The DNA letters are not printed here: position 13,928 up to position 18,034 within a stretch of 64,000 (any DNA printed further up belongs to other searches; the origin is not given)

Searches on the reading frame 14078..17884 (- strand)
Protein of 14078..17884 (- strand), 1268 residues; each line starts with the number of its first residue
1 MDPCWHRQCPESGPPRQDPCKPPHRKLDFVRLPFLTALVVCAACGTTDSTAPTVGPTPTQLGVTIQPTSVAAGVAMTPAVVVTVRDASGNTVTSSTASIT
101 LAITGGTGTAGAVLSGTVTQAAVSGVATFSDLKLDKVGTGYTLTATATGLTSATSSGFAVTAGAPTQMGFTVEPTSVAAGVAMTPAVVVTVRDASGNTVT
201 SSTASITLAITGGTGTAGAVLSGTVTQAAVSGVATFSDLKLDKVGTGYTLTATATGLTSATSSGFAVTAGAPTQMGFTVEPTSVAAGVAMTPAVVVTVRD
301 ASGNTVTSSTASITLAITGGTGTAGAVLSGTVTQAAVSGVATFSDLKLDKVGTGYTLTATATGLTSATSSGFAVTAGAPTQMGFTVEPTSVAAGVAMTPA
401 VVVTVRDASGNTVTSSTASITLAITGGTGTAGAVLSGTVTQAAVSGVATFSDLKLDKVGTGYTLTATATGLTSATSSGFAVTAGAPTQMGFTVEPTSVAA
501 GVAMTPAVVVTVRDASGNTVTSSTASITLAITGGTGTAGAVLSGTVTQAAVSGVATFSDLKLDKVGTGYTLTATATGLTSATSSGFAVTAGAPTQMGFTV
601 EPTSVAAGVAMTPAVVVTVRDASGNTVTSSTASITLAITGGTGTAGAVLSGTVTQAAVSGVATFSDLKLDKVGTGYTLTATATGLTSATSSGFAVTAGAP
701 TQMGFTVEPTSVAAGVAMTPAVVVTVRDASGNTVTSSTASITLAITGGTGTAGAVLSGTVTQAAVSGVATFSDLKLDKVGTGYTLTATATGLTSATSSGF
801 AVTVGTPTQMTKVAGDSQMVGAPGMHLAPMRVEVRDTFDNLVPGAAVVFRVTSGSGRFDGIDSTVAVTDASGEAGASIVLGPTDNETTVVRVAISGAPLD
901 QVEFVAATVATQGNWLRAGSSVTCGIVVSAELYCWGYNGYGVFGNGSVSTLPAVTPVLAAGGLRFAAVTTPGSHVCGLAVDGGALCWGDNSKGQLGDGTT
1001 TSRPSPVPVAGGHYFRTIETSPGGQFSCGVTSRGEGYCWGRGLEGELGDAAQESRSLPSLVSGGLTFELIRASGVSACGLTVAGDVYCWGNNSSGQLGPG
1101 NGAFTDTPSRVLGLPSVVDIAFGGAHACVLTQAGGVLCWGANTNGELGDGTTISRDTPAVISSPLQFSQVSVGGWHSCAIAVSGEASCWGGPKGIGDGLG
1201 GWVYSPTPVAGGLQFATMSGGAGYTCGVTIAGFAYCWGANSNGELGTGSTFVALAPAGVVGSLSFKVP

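Call 35: search_protein_families(library=pfam, proteins=[window:14078-17884:-], max_evalue=0.01)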
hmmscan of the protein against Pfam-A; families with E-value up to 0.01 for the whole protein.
window:14078-17884:- (1268 aa): 9 families
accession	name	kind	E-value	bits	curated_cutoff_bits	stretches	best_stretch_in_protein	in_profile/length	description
PF25390.1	WD40_RLD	-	1.3e-47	163.3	150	2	1074-1256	98-289/363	RCC1-like domain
PF00415.24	RCC1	-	5.6e-34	116.9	21.7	3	1134-1180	2-50/50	Regulator of chromosome condensation (RCC1) repeat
PF13540.12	RCC1_2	-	8e-29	99.1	22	4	1117-1145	1-29/30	Regulator of chromosome condensation (RCC1) repeat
PF09134.16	Invasin_D3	-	1.6e-22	80.3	33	1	814-906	8-97/98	Invasin, domain 3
PF18565.7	Glyco_hydro2_C5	-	1.1e-09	38.5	32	0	71-111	11-51/103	Glycoside hydrolase family 2 C-terminal domain 5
PF13860.13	FlgD_ig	-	2.4e-09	37.5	27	0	185-204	23-42/79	FlgD Ig-like domain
PF13620.12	CarboxypepD_reg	-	1.9e-06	28.5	32.3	0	80-172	2-81/82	Carboxypeptidase regulatory-like domain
PF02369.22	Big_1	-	1e-05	26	34.9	1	821-896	12-82/93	Bacterial Ig-like domain (group 1)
PF21834.1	DUF6894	-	0.0013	19.3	24.1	0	80-95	51-66/69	Domain of unknown function (DUF6894)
